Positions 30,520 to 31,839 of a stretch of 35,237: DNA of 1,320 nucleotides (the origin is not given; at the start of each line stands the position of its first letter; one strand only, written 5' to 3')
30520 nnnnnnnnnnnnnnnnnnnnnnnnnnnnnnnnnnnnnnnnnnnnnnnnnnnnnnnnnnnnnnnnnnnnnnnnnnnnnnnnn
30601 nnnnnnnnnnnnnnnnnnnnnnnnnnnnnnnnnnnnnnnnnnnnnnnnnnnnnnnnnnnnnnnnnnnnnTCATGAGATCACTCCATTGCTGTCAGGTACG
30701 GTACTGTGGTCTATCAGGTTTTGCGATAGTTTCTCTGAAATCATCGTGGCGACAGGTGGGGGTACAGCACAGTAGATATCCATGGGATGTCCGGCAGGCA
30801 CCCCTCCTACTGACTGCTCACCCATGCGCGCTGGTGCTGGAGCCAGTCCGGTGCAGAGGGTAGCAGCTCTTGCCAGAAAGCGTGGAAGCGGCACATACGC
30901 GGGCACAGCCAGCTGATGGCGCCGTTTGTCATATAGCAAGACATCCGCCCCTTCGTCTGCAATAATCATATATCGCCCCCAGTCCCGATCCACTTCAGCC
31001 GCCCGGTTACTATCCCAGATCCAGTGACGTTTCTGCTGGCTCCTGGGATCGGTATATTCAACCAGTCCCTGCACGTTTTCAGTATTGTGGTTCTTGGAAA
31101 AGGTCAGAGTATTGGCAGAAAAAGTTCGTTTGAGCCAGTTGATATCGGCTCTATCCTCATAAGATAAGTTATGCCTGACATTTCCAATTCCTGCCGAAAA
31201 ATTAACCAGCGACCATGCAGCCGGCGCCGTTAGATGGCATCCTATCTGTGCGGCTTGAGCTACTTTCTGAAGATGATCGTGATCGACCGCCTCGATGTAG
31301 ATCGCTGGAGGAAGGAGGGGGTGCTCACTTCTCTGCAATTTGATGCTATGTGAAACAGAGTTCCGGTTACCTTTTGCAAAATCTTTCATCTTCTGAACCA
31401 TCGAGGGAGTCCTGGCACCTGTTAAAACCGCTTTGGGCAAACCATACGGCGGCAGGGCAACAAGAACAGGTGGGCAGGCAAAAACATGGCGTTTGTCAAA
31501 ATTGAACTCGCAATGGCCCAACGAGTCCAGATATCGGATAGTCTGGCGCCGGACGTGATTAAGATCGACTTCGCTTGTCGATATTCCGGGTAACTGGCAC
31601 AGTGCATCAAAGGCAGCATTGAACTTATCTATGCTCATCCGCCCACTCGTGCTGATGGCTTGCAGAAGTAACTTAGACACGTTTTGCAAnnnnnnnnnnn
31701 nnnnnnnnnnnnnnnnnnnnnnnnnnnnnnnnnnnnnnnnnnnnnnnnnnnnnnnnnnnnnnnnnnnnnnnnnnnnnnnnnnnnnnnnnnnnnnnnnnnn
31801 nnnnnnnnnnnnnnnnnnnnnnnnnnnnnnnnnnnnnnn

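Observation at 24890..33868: Translationally coupled cassette (micro-ORF, 686 aa, 339 aa, 1,927-aa DEAH/DUF1998 helicase): Druantia-like but unclassifiable candidate archaeal defence system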

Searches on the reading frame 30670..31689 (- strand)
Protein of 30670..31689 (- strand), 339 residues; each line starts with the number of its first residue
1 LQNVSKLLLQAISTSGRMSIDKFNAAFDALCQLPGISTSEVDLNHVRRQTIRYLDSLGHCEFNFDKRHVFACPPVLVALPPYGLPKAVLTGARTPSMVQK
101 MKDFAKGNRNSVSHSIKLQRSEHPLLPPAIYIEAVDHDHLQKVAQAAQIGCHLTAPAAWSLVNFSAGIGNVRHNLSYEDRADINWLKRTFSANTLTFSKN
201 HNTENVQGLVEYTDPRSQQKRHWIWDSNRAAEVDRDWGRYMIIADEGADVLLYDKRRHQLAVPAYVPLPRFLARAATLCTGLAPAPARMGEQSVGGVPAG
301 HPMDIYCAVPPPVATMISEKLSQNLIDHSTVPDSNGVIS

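Call 5: search_protein_families(library=pfam, proteins=[window:30670-31689:-], max_evalue=0.1)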
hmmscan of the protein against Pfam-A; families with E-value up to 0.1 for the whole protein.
window:30670-31689:- (339 aa): 0 families

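Call 6: search_protein_families(library=padloc, proteins=[window:30670-31689:-], max_evalue=0.1)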
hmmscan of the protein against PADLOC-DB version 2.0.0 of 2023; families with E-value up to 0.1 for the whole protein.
window:30670-31689:- (339 aa): 4 families
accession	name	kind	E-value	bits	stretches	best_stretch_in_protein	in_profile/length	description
PDLC00056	DruL4|DruL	-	1.3e-107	357.4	1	7-328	4-322/330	Unknown function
PDLC00057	DruL4|DruL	-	1.8e-26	91.2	1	6-326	4-306/309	Unknown function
PDLC00023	DruF2|DruF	-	5e-05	19.5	1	112-291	805-984/1011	Unknown function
PDLC00016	DruF2|DruF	-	0.0005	16.1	1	51-322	769-1029/1030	Unknown function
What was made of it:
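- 30670..31680 (-): druL, 336 aa from GTG at 31680 (339 aa if TTG at 31689), function unknown. It is translationally coupled to druF by an 8-nt overlap and to druE by ATGA. PADLOC DruL4 357 bits, E 1.3e-107 (call 6).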

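Call 10: search_protein_families(library=ncbifam, proteins=[window:30670-31689:-], max_evalue=0.01)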
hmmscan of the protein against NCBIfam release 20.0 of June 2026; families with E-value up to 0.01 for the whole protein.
window:30670-31689:- (339 aa): 0 families

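Call 19: find_homologous_proteins(query=window:30670-31689:-, max_evalue=0.001)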
Query window:30670-31689:- (339 aa): 166 proteins with E <= 0.001 among 3448 candidates; the best 120 are listed.
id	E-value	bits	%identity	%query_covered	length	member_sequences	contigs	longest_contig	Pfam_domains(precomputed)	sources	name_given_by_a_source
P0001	2.2e-208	709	91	99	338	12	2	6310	-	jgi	-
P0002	7.5e-206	701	90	99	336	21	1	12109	-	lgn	-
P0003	3.9e-204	695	90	99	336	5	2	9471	-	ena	-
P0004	7.8e-204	694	89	99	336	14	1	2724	-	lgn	-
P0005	3.7e-203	692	88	99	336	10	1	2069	-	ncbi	-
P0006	5.0e-199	679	90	95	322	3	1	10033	-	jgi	-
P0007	4.8e-196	669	86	99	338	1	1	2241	-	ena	-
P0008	1.4e-191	654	85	99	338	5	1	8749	-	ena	-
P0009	6.1e-191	652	84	99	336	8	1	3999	-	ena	-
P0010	7.9e-191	652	86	95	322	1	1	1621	-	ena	-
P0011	2.1e-190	650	87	95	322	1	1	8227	-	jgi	-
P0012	2.5e-189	647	86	95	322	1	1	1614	-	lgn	-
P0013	1.4e-181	621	84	95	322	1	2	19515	-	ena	-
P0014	1.2e-180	618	83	95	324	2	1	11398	-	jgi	jgi:hypothetical protein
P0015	8.8e-158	543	78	95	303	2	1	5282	-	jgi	-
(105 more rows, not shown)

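Call 21: search_solved_structures(query=window:30670-31689:-, max_evalue=1)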
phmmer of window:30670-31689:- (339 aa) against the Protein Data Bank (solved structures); distinct sequences matched with E-value up to 1: 0.

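Call 25: find_encoding_contigs(protein=P0002, flank=10000, max_places=4)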
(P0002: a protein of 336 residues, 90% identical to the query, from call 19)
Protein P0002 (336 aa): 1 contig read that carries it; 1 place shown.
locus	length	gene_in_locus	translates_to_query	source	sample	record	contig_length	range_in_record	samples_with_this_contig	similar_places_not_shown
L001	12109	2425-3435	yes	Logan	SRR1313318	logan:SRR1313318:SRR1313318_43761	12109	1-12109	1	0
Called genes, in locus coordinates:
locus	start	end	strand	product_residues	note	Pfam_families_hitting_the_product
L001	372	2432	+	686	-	-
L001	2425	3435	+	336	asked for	-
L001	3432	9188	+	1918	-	PF00270:DEAD, PF27116:YjiV_N, PF00271:Helicase_C (weak)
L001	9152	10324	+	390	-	PF12705:PDDEXK_1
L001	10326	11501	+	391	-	PF00145:DNA_methylase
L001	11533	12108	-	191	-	?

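Call 27: find_related_loci(query=A1, collection=genome_contigs, flank=10000)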
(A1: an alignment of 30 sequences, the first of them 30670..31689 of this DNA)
Query A1 (339 aa) in genome_contigs; peptide patterns used: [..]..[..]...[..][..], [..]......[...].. (x = any residue, [..] = any of these).
32 stretches matched a pattern; 27 encode a relative of the query (tblastn E <= 1e-3); 27 distinct loci.
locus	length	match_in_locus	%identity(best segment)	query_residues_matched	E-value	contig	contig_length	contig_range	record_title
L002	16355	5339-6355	94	1-339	0e+0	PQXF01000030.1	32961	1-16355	MAG: Candidatus Methanogaster sp. isolate E20ANME2 NODE_30_length_32961_cov_17.0446, whole genome shotgun sequence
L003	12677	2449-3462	93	1-338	0e+0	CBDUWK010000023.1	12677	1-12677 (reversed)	MAG TPA_asm: uncultured bacterium isolate SRR22302363_concoct_93 genome assembly, contig: ERZ25749332.2460, whole genome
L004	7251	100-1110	67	2-338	1e-156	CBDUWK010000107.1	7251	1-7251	MAG TPA_asm: uncultured bacterium isolate SRR22302363_concoct_93 genome assembly, contig: ERZ25749332.7548, whole genome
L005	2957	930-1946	66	2-338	7e-164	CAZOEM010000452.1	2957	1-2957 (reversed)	MAG TPA_asm: uncultured Halobacteria archaeon isolate binchicken_co116_93 genome assembly, contig: NODE_46664_length_295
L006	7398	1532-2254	91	1-239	6e-149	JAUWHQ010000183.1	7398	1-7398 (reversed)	MAG: Methanosarcinales archaeon isolate CSMAG_2272 CSMAG_2272_k141_2598082_length_7398_cov_10.0000, whole genome shotgun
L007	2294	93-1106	63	1-339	9e-157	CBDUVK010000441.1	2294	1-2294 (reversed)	MAG TPA_asm: uncultured bacterium isolate SRR22302364_binner23_Refined_57 genome assembly, contig: ERZ25073603.68788, wh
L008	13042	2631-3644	61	1-339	9e-144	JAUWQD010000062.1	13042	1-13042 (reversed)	MAG: Methanosarcinaceae archaeon isolate CSMAG_2493 CSMAG_2493_k141_594269_length_13042_cov_15.0000, whole genome shotgu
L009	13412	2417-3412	46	8-338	8e-102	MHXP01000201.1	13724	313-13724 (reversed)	MAG: Planctomycetes bacterium GWA2_39_15 gwa2_scaffold_7289, whole genome shotgun sequence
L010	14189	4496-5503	42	3-338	1e-90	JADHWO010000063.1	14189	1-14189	MAG: Candidatus Aminicenantes bacterium isolate BS750m-G29 BS-750m-C7320, whole genome shotgun sequence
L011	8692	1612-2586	41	2-326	9e-87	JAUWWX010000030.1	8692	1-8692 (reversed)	MAG: archaeon isolate CSMAG_2669 CSMAG_2669_k127_4366723_length_8692_cov_212.3490, whole genome shotgun sequence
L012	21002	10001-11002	43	2-324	2e-81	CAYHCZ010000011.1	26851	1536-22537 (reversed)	MAG TPA_asm: uncultured Methanomicrobia archaeon isolate ERP119294_co4_451 genome assembly, contig: NODE_1492_length_268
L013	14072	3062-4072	39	2-338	9e-80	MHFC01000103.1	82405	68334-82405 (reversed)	MAG: Omnitrophica bacterium GWA2_52_8 gwa2_scaffold_3717, whole genome shotgun sequence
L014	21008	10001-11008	39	3-337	8e-79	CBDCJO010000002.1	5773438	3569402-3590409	MAG: Candidatus Latescibacterota bacterium isolate e8a457ff-d6c0-45dd-8553-2519624e1a5f genome assembly, contig: contig_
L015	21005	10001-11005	37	4-338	1e-75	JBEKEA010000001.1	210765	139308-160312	MAG: Sedimentisphaerales bacterium isolate SPRUCE 196 SPRUCE_196_1, whole genome shotgun sequence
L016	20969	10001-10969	38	1-329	1e-72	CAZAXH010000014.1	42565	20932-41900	MAG TPA_asm: uncultured Planctomycetales bacterium isolate binchicken_co117_398 genome assembly, contig: NODE_1693_lengt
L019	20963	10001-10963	36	3-326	2e-67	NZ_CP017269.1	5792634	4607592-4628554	Geosporobacter ferrireducens strain IRF9 chromosome, complete genome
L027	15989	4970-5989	65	1-338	7e-153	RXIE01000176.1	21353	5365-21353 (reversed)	MAG: Methanophagales archaeon ANME-1-THS DGJ9_scaffold_1808, whole genome shotgun sequence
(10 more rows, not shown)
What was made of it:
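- They span ANME-1, ANME-2, Bathyarchaeota, Planctomycetes, Cyanobacteria, Firmicutes, Chlorobium and others (call 27). The family is extremely sparse and crosses phyla (call 27).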

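Call 41: predict_structure(alignment_id=A1)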
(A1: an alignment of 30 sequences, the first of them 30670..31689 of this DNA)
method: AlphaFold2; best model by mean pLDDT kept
length: 339 residues; sequences in the alignment: 30
mean_pLDDT: 91.0   pTM: 0.90
mean pLDDT of the five models: 91.0, 90.8, 90.7, 90.1, 89.0
residues with pLDDT >= 90: 253; 70-90: 61; 50-70: 24; < 50: 1
segments of 3 or more residues with pLDDT < 50: none
pLDDT, mean of each block of 10 residues (from residue 1): 70 89 90 61 84 94 90 96 93 93 97 93 81 97 97 95 96 94 90 89 73 90 93 96 96 97 96 97 94 95 96 98 97 89
secondary structure, 60 per line:
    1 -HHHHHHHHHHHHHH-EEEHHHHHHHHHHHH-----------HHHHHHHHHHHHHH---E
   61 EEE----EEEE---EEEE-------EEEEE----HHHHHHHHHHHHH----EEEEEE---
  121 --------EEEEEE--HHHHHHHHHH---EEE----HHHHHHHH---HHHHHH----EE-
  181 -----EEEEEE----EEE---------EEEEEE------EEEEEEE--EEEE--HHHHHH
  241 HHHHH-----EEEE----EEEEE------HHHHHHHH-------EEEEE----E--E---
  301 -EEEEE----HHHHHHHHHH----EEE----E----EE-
elements in order: H2-15 E17-19 H20-31 H43-56 E60-63 E68-71 E75-78 E86-90 H95-107 E112-117 E129-134 H137-146 E150-152 H157-164 H168-173 E186-191 E196-198 E208-213 E220-226 E229-232 H235-245 E251-254 E259-263 H270-277 E285-289 E302-306 H311-320 E325-327

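Call 45: search_protein_families(library=padloc, proteins=[L001:9152-10324:+, L001:10326-11501:+, L009:9199-10269:+, L009:10266-11417:+, L009:12004-12417:+, L027:11769-12905:+, L027:12889-14082:+, L027:14088-14789:-, L009:11430-12002:+, L019:16737-17855:+], max_evalue=0.001)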
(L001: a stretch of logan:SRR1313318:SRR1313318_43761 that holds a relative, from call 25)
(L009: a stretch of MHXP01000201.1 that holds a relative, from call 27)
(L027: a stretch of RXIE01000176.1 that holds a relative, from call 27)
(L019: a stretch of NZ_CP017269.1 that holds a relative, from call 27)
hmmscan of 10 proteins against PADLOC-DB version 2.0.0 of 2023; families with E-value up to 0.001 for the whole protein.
L001:9152-10324:+ (390 aa): 5 families
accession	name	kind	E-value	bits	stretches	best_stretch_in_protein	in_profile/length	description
PDLC00060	DruK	-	2.2e-24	84.4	1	29-301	2-267/347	PD-(D/E)XK nuclease superfamily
PDLC00059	DruK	-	3.3e-19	67.2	1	150-375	113-310/326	PD-(D/E)XK nuclease superfamily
PDLC00058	DruK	-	1.5e-05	21.9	0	30-82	13-66/388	PD-(D/E)XK nuclease superfamily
PDLC01250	Cas4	-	8.8e-05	20.8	1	152-293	51-167/168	"CAS-I,CAS-II,CAS-III,CAS-IV,CAS-V,CAS-VI; acquisition_associated"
PDLC00944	Cas4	-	0.00021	19.5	1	148-220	52-115/177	Cas4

L001:10326-11501:+ (391 aa): 58 families (the best 25 are shown)
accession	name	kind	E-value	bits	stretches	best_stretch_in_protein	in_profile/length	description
PDLC00030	DruM2|DruM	-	4.7e-136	451.9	1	19-385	4-366/380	DNA cytosine methylase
PDLC03355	MTase_II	-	4.5e-119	395.9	1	20-388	4-373/377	Type II methyltransferase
PDLC03378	MTase_II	-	9.3e-63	210.6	1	21-386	3-333/344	Type II methyltransferase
PDLC03234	MTase_II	-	1.5e-51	173.8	2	22-207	6-177/375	Type II methyltransferase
PDLC03272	MTase_II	-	2.6e-49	166.4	1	8-387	62-394/407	Type II methyltransferase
PDLC03326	MTase_II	-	9.5e-46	154.8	2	24-208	8-179/412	Type II methyltransferase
PDLC00026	DruM2|DruM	-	4e-45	152.8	1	21-385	5-320/336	DNA cytosine methylase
PDLC00033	DruM2|DruM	-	2.1e-42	143.7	2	17-206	18-192/368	DNA cytosine methylase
PDLC00027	DruM2|DruM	-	9.2e-39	131.8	2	19-208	10-175/361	DNA cytosine methylase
PDLC03731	oMTase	-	6e-38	128.7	2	19-208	12-178/326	orphan methyltransferase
PDLC00031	DruM2|DruM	-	2e-36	123.9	2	19-208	10-175/361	DNA cytosine methylase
PDLC02649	DrmMII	-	1.2e-34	118.1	2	108-207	120-222/422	DrmMII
PDLC02650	DrmMII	-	1.4e-34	117.8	3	17-168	5-148/435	DrmMII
PDLC03237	MTase_II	-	3.2e-33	112.7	2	26-211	799-975/1036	Type II methyltransferase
PDLC03225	MTase_II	-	3.8e-29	99.9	3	23-168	10-150/615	Type II methyltransferase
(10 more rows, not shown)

L009:9199-10269:+ (356 aa): 5 families
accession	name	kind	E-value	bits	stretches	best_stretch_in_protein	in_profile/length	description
PDLC00060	DruK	-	1.1e-21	75.6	1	134-296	133-288/347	PD-(D/E)XK nuclease superfamily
PDLC00059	DruK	-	1.1e-19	68.8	1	129-323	111-289/326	PD-(D/E)XK nuclease superfamily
PDLC01250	Cas4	-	8.8e-08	30.6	1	129-268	50-168/168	"CAS-I,CAS-II,CAS-III,CAS-IV,CAS-V,CAS-VI; acquisition_associated"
PDLC00943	Cas4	-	1.7e-07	29.4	1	128-268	52-179/180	CRISPR-associated protein Cas4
PDLC00058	DruK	-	3e-06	24.2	1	39-313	39-315/388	PD-(D/E)XK nuclease superfamily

L009:10266-11417:+ (383 aa): 56 families (the best 25 are shown)
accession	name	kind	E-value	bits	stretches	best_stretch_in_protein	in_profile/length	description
PDLC00030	DruM2|DruM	-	2e-128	426.8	1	15-376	6-365/380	DNA cytosine methylase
PDLC03355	MTase_II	-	2.1e-110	367.4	1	16-377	6-370/377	Type II methyltransferase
PDLC03378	MTase_II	-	3.6e-59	198.8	1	17-378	5-333/344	Type II methyltransferase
PDLC03234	MTase_II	-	3.6e-47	159.4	2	17-202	7-178/375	Type II methyltransferase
PDLC03272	MTase_II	-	1.7e-41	140.8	1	11-376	71-391/407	Type II methyltransferase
PDLC00026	DruM2|DruM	-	1.4e-39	134.6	1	18-375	8-318/336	DNA cytosine methylase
PDLC03326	MTase_II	-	4.7e-39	132.7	2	18-211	8-188/412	Type II methyltransferase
PDLC00033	DruM2|DruM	-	1.9e-37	127.4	1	6-374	13-363/368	DNA cytosine methylase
PDLC00027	DruM2|DruM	-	4.7e-37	126.2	2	15-204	12-177/361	DNA cytosine methylase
PDLC03731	oMTase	-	1.1e-33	114.7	2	17-202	16-178/326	orphan methyltransferase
PDLC02650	DrmMII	-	9.3e-33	111.7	3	15-157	9-143/435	DrmMII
PDLC02649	DrmMII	-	4e-32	109.7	2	101-201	119-222/422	DrmMII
PDLC00031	DruM2|DruM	-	4.6e-31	106.2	2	15-202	12-175/361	DNA cytosine methylase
PDLC03237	MTase_II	-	3.6e-29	99.3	2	20-204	799-974/1036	Type II methyltransferase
PDLC03225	MTase_II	-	2e-27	94.1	3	17-161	10-149/615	Type II methyltransferase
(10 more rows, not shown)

L009:12004-12417:+ (137 aa): 1 family
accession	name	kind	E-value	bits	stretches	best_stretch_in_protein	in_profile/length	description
PDLC03397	Vsr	-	3.6e-31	106.4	1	2-122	3-122/156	Type II nicking endonuclease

L027:11769-12905:+ (378 aa): 6 families
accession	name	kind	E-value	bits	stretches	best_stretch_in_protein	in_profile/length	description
PDLC00060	DruK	-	3.2e-20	70.8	1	18-325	2-299/347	PD-(D/E)XK nuclease superfamily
PDLC00059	DruK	-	4.6e-17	60.2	1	136-324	110-272/326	PD-(D/E)XK nuclease superfamily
PDLC00058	DruK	-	3.4e-07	27.3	0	18-65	12-60/388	PD-(D/E)XK nuclease superfamily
PDLC01250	Cas4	-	6.7e-07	27.7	1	132-283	42-167/168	"CAS-I,CAS-II,CAS-III,CAS-IV,CAS-V,CAS-VI; acquisition_associated"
PDLC00943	Cas4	-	0.00035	18.6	0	136-209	52-114/180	CRISPR-associated protein Cas4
PDLC00944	Cas4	-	0.0009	17.5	0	135-218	50-116/177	Cas4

L027:12889-14082:+ (397 aa): 56 families (the best 25 are shown)
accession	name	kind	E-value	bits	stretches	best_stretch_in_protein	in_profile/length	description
PDLC00030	DruM2|DruM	-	1.8e-127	423.6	1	22-387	4-366/380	DNA cytosine methylase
PDLC03355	MTase_II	-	1.4e-112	374.6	1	22-392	3-375/377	Type II methyltransferase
PDLC03378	MTase_II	-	1.2e-59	200.4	1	23-391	2-336/344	Type II methyltransferase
PDLC03234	MTase_II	-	7.2e-50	168.3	2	23-209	4-177/375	Type II methyltransferase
PDLC03326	MTase_II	-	7.9e-44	148.5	2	27-219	8-188/412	Type II methyltransferase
PDLC03272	MTase_II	-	2.3e-42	143.6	1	21-391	72-396/407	Type II methyltransferase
PDLC00026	DruM2|DruM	-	3.2e-40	136.7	1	24-390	5-323/336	DNA cytosine methylase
PDLC00033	DruM2|DruM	-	2.4e-39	133.7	2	19-208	17-192/368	DNA cytosine methylase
PDLC00027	DruM2|DruM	-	2.1e-38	130.6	2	22-210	10-175/361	DNA cytosine methylase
PDLC00031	DruM2|DruM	-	5.6e-35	119.1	2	22-210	10-175/361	DNA cytosine methylase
PDLC02650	DrmMII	-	3.7e-34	116.4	3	321-381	356-414/435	DrmMII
PDLC03237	MTase_II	-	1.3e-33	114.1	2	27-213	797-975/1036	Type II methyltransferase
PDLC02649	DrmMII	-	1.5e-33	114.4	2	110-209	120-222/422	DrmMII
PDLC03731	oMTase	-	2.1e-32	110.5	2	24-210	14-178/326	orphan methyltransferase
PDLC03225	MTase_II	-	1.2e-28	98.2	3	22-168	6-148/615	Type II methyltransferase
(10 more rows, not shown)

L027:14088-14789:- (233 aa): 2 families
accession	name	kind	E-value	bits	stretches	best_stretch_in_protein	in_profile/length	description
PDLC03398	REase_II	-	1.2e-55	186.6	1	9-218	7-216/221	Type II nicking endonuclease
PDLC02306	AbiEii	-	0.00091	16.9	0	36-102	212-276/280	AbiEii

L009:11430-12002:+ (190 aa): 13 families
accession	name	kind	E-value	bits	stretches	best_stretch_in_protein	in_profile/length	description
PDLC04248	PDC-M01B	-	2.5e-09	35.3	1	30-103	13-85/216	-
PDLC04256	PDC-M01B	-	3.2e-09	34.8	1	29-101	84-154/285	-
PDLC04264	PDC-M01B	-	1.3e-08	33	1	24-100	73-148/282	-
PDLC04259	PDC-M01B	-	1.8e-08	32.7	1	36-102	81-144/277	-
PDLC04262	PDC-M01B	-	1.5e-07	29.4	1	37-99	65-126/259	-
PDLC04263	PDC-M01B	-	2.6e-07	28.6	1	28-97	77-144/291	-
PDLC04251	PDC-M01B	-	2.9e-07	28.2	1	31-99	79-145/279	-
PDLC04255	PDC-M01B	-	1.1e-06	26.5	1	35-99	92-154/285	-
PDLC00342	PtuB1|PtuB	-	4.9e-06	24.1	1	37-178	28-173/247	Unknown function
PDLC04743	PDC-M62B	-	3.5e-05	21.6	1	84-174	165-248/328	-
PDLC04247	PDC-M01B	-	0.00012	20.1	1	37-96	86-144/286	-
PDLC00335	PtuB1|PtuB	-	0.00037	18.1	1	50-102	47-104/214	Unknown function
PDLC04258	PDC-M01B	-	0.00089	16.8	0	37-104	85-150/280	-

L019:16737-17855:+ (372 aa): 4 families
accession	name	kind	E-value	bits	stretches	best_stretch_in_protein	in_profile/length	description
PDLC00060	DruK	-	1.3e-19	68.8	1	28-292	2-269/347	PD-(D/E)XK nuclease superfamily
PDLC00059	DruK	-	1.3e-18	65.2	1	142-334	109-285/326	PD-(D/E)XK nuclease superfamily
PDLC01250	Cas4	-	7.5e-06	24.3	1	141-282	50-167/168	"CAS-I,CAS-II,CAS-III,CAS-IV,CAS-V,CAS-VI; acquisition_associated"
PDLC00943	Cas4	-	1e-05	23.6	1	138-282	47-178/180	CRISPR-associated protein Cas4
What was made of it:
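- On Druantia type II: Relatives do have one (PDLC00030, ~450 bits, call 45).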

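Call 46: search_protein_families(library=pfam, proteins=[L001:9152-10324:+, L001:10326-11501:+, L009:9199-10269:+, L009:10266-11417:+, L009:12004-12417:+, L027:11769-12905:+, L027:12889-14082:+, L027:14088-14789:-, L009:11430-12002:+, L019:16737-17855:+], max_evalue=0.001)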
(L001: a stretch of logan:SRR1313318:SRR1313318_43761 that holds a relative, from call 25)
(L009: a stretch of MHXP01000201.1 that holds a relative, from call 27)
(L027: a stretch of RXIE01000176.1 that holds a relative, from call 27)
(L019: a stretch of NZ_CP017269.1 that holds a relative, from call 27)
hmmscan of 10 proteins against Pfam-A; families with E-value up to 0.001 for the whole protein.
L001:9152-10324:+ (390 aa): 1 family
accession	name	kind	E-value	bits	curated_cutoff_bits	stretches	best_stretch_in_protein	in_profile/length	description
PF12705.13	PDDEXK_1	-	4e-14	53.6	22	1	28-294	1-247/247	PD-(D/E)XK nuclease superfamily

L001:10326-11501:+ (391 aa): 1 family
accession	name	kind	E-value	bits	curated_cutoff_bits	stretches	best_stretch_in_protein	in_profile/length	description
PF00145.23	DNA_methylase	-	1e-51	176.7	22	1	23-379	3-322/324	C-5 cytosine-specific DNA methylase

L009:9199-10269:+ (356 aa): 1 family
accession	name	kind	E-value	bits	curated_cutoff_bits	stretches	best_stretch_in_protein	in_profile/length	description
PF12705.13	PDDEXK_1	-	7.6e-18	65.8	22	1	12-268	1-247/247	PD-(D/E)XK nuclease superfamily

L009:10266-11417:+ (383 aa): 1 family
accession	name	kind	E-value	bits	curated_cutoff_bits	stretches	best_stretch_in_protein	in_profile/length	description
PF00145.23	DNA_methylase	-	1.1e-48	166.8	22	1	17-370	3-321/324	C-5 cytosine-specific DNA methylase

L009:12004-12417:+ (137 aa): 1 family
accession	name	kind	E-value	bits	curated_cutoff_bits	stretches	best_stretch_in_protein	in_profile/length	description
PF03852.21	Vsr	-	2.1e-31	108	27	1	1-71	1-71/74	DNA mismatch endonuclease Vsr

L027:11769-12905:+ (378 aa): 1 family
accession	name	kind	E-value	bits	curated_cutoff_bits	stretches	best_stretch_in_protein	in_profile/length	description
PF12705.13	PDDEXK_1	-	3.1e-14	54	22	1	17-284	1-247/247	PD-(D/E)XK nuclease superfamily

L027:12889-14082:+ (397 aa): 1 family
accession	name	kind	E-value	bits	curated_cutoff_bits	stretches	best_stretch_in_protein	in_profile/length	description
PF00145.23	DNA_methylase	-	9.9e-47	160.4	22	1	26-381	3-322/324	C-5 cytosine-specific DNA methylase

L027:14088-14789:- (233 aa): 3 families
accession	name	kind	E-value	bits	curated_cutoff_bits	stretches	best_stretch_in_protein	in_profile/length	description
PF00730.31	HhH-GPD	-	5.3e-15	56.1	26.2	1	42-173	1-104/108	HhH-GPD superfamily base excision DNA repair protein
PF00633.29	HHH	-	1e-07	31.9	24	1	107-136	1-30/30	Helix-hairpin-helix motif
PF10576.14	EndIII_4Fe-2S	-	1.7e-05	25.4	20.5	1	199-215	1-17/17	Iron-sulfur binding domain of endonuclease III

L009:11430-12002:+ (190 aa): 0 families

L019:16737-17855:+ (372 aa): 1 family
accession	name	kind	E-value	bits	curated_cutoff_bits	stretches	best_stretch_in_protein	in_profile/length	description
PF12705.13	PDDEXK_1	-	2e-12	48.1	22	1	28-282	2-246/247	PD-(D/E)XK nuclease superfamily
